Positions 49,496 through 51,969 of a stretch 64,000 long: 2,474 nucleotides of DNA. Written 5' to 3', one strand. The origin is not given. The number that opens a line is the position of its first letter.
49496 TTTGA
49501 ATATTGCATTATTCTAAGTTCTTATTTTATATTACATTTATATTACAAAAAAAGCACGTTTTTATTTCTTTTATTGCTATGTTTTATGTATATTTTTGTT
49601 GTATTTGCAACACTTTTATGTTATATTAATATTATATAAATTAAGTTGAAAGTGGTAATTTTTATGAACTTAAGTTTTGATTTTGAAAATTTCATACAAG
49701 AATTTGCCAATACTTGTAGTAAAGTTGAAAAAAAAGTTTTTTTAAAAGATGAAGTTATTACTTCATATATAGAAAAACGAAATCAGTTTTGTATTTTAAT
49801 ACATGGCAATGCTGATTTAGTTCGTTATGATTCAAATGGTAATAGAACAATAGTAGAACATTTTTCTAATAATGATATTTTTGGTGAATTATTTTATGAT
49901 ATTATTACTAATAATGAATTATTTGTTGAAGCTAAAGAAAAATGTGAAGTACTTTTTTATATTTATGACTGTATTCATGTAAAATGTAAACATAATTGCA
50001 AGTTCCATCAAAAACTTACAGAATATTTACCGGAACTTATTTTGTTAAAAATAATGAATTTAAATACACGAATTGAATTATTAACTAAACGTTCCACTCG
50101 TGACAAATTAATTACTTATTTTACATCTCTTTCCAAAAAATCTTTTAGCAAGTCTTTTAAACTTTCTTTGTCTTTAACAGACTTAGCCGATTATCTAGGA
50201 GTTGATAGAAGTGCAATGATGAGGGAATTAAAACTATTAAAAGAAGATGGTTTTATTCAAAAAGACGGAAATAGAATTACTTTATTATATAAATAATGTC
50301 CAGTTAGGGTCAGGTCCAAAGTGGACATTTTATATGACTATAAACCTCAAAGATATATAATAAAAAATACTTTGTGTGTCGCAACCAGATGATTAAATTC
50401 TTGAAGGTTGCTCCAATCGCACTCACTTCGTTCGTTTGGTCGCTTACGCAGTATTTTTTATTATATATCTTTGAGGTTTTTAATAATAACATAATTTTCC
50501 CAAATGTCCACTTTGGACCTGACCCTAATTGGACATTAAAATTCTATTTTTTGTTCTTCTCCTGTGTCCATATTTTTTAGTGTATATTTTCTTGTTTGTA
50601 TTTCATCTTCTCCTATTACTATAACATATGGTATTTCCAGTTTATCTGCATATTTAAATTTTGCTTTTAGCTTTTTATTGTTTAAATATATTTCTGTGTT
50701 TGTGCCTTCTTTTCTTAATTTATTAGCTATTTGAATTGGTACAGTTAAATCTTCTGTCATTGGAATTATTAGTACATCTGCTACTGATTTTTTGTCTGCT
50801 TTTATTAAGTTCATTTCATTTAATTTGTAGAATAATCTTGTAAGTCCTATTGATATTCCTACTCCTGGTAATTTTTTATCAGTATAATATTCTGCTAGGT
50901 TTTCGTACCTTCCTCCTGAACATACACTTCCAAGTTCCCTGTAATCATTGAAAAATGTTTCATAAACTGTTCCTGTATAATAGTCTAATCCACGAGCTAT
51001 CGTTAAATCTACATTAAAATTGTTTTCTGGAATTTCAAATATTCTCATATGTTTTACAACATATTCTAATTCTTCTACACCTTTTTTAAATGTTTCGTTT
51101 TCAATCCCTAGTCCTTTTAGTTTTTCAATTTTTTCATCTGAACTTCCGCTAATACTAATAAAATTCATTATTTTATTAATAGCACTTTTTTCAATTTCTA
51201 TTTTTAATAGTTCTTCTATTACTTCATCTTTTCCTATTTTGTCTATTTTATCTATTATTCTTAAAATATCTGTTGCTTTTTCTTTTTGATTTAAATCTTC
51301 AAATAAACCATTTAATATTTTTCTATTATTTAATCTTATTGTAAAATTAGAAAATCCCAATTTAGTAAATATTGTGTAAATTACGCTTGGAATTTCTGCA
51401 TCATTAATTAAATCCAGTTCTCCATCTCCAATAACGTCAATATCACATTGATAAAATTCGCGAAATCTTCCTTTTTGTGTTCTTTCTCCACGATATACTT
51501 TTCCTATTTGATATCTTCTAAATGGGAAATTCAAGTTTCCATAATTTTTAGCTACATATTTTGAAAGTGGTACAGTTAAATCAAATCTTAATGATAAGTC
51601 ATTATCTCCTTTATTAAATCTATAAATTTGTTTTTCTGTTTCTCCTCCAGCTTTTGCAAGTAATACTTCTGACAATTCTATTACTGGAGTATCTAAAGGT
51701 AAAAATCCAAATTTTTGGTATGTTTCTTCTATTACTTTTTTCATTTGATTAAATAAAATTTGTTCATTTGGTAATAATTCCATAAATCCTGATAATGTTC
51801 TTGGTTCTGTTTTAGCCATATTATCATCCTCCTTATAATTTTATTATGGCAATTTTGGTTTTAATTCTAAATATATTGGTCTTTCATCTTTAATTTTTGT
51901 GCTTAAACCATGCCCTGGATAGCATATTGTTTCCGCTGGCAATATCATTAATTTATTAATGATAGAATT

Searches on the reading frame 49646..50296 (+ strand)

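Call 51: search_protein_families(library=pfam, proteins=[window:49646-50296:+])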
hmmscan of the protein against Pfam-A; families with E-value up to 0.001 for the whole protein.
window:49646-50296:+ (216 aa): 4 families
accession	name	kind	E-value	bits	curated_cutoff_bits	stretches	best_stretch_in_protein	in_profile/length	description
PF13545.12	HTH_Crp_2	-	1.2e-08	35.2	27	1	154-214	2-62/70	Crp-like helix-turn-helix domain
PF00027.35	cNMP_binding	-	4.4e-08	33.4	27.5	1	30-104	2-76/89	Cyclic nucleotide-binding domain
PF12802.13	MarR_2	-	0.00017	22.1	27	1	175-206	21-52/61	MarR family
PF09339.16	HTH_IclR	-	0.00018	21.6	22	1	175-208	19-52/52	IclR helix-turn-helix domain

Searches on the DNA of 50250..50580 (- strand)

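Call 29: search_rna_families(source=window, start=50250, end=50580, threshold=evalue, max_evalue=10, show_alignments=3)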
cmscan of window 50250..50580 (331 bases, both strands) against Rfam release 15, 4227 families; matches with E-value up to 10: 5.
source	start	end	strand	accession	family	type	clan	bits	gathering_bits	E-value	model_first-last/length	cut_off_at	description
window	50294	50538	+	RF04128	MIR8562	Gene; miRNA;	-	71.3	211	5.2e-13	1-242/242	no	MIR8562 microRNA precursor family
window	50294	50538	-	RF04128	MIR8562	Gene; miRNA;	-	64.3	211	1.9e-11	1-242/242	no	MIR8562 microRNA precursor family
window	50281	50344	-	RF00818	mir-318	Gene; miRNA;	CL00084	23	70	0.029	1-69/69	no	mir-318 microRNA precursor family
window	50425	50542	+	RF02822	Srn266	Gene; sRNA;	-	21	63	0.35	1-112/112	no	Streptococcus RNA 266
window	50347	50473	-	RF04174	MIR4208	Gene; miRNA;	-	19.1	140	1.7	1-191/191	no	MIR4208 microRNA precursor family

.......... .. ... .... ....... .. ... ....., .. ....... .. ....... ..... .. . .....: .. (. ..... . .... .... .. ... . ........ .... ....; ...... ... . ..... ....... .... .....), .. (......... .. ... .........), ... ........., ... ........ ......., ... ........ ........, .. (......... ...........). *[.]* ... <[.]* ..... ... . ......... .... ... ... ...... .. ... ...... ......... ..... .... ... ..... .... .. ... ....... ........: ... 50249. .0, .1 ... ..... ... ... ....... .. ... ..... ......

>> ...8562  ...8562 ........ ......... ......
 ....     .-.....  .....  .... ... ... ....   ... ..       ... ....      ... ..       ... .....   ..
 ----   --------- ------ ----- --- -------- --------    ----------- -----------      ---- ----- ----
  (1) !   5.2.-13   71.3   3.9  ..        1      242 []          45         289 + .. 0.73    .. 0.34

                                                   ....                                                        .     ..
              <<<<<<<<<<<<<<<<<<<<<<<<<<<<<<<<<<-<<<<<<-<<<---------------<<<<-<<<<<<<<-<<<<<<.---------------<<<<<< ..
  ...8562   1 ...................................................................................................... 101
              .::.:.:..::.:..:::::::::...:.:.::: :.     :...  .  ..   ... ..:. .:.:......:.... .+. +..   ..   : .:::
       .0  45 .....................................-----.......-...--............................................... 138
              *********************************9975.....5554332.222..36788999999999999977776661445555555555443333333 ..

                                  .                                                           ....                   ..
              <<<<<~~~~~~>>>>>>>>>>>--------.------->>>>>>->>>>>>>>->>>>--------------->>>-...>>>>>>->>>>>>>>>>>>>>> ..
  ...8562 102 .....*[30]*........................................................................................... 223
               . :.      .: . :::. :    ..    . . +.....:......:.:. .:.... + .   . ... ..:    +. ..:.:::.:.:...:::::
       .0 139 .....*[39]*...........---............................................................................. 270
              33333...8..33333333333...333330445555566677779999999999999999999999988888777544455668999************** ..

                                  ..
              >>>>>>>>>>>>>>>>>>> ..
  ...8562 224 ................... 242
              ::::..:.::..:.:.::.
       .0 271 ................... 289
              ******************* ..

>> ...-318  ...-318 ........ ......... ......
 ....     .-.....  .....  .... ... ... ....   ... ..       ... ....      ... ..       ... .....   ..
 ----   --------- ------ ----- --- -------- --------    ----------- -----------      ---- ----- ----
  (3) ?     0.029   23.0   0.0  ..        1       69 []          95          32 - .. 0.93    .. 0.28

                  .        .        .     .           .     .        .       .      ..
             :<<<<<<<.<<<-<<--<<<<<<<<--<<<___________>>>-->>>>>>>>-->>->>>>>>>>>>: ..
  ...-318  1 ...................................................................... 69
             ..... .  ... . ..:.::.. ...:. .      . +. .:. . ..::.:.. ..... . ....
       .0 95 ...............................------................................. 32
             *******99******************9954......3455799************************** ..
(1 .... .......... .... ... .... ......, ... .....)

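Call 65: search_dna_similar(query=window:50294-50538:-, collection=plasmids, mode=distant, max_evalue=0.01, max_rows=15)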
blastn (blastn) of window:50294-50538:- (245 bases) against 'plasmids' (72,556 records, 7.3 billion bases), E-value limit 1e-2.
No match.

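Call 66: search_dna_similar(query=window:50294-50538:-, collection=phages, mode=distant, max_evalue=0.01, max_rows=15)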
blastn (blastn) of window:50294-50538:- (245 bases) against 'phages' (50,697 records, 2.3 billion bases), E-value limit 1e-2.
No match.

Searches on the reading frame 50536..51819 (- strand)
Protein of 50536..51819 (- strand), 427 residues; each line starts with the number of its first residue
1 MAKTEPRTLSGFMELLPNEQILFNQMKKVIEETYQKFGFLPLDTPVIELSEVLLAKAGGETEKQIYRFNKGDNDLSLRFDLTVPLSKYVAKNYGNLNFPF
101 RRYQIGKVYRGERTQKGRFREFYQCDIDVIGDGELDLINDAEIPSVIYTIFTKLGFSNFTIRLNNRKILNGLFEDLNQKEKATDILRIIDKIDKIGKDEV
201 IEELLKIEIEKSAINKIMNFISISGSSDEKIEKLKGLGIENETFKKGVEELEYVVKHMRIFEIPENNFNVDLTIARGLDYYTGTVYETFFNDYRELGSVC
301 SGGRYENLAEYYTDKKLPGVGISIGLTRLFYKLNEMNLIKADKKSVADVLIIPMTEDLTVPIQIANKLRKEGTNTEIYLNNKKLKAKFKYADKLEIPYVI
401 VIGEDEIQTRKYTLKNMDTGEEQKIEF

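Call 51: search_protein_families(library=pfam, proteins=[window:50536-51819:-])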
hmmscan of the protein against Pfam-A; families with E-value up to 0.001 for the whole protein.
window:50536-51819:- (427 aa): 4 families
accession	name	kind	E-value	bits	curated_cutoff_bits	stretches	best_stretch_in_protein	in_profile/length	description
PF13393.11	tRNA-synt_His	-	3.1e-38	132.2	25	1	11-329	1-308/308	Histidyl-tRNA synthetase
PF03129.25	HGTP_anticodon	-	4.3e-17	62.5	21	1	348-426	1-83/94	Anticodon binding domain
PF00587.30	tRNA-synt_2b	-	3.8e-08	34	29.3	1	96-291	33-123/179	tRNA synthetase class II core domain (G, H, P, S and T)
PF00152.25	tRNA-synt_2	-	0.00018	21.1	25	1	24-154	26-144/308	tRNA synthetases class II (D, K and N)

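Call 69: find_encoding_contigs(protein=window:50536-51819:-, flank=1500, max_places=10)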
Protein window:50536-51819:- (427 aa): 23 contigs read that carry it; 6 places shown.
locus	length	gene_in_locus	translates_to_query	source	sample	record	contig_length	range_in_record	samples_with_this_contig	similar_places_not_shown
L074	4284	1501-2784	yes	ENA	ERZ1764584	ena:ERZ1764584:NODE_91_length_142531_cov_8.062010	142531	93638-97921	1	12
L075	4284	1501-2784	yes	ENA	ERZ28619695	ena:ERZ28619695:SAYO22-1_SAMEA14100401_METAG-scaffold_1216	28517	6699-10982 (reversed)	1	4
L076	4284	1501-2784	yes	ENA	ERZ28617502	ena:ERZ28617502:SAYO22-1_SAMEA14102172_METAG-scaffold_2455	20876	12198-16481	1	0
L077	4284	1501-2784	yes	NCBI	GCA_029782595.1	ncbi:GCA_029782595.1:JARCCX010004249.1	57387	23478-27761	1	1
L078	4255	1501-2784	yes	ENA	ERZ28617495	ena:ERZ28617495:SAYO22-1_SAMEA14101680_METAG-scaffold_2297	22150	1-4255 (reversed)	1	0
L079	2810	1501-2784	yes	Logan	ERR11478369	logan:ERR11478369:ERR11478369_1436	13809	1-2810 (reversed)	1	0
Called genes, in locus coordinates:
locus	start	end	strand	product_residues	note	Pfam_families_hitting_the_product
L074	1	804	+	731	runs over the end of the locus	PF13328:HD_4, PF01966:HD, PF04607:RelA_SpoT, PF02824:TGS, PF19296:RelA_AH, PF28438:RelA_RIS, PF13291:ACT_4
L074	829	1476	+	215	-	PF00753:Lactamase_B, PF23023:Anti-Pycsar_Apyc1 (faint), PF19583:ODP (faint)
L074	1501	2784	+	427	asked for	PF13393:tRNA-synt_His, PF00587:tRNA-synt_2b, PF03129:HGTP_anticodon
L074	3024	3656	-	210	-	PF00027:cNMP_binding, PF13545:HTH_Crp_2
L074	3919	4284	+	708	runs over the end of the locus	PF03477:ATP-cone, PF13597:NRDD, PF01228:Gly_radical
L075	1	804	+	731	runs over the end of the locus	PF13328:HD_4, PF01966:HD, PF04607:RelA_SpoT, PF02824:TGS, PF19296:RelA_AH, PF28438:RelA_RIS, PF13291:ACT_4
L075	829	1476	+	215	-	PF00753:Lactamase_B, PF23023:Anti-Pycsar_Apyc1 (faint), PF19583:ODP (faint)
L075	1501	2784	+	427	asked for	PF13393:tRNA-synt_His, PF00587:tRNA-synt_2b, PF03129:HGTP_anticodon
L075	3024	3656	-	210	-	PF00027:cNMP_binding, PF13545:HTH_Crp_2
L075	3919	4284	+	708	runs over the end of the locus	PF03477:ATP-cone, PF13597:NRDD, PF01228:Gly_radical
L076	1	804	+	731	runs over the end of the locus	PF13328:HD_4, PF01966:HD, PF04607:RelA_SpoT, PF02824:TGS, PF19296:RelA_AH, PF28438:RelA_RIS, PF13291:ACT_4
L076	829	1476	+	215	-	PF00753:Lactamase_B, PF23023:Anti-Pycsar_Apyc1 (faint), PF19583:ODP (faint)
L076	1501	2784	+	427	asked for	PF13393:tRNA-synt_His, PF00587:tRNA-synt_2b, PF03129:HGTP_anticodon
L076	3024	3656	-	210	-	PF00027:cNMP_binding, PF13545:HTH_Crp_2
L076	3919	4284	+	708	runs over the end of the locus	PF03477:ATP-cone, PF13597:NRDD, PF01228:Gly_radical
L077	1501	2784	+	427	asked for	PF13393:tRNA-synt_His, PF00587:tRNA-synt_2b, PF03129:HGTP_anticodon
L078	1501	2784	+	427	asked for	PF13393:tRNA-synt_His, PF00587:tRNA-synt_2b, PF03129:HGTP_anticodon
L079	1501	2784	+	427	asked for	PF13393:tRNA-synt_His, PF00587:tRNA-synt_2b, PF03129:HGTP_anticodon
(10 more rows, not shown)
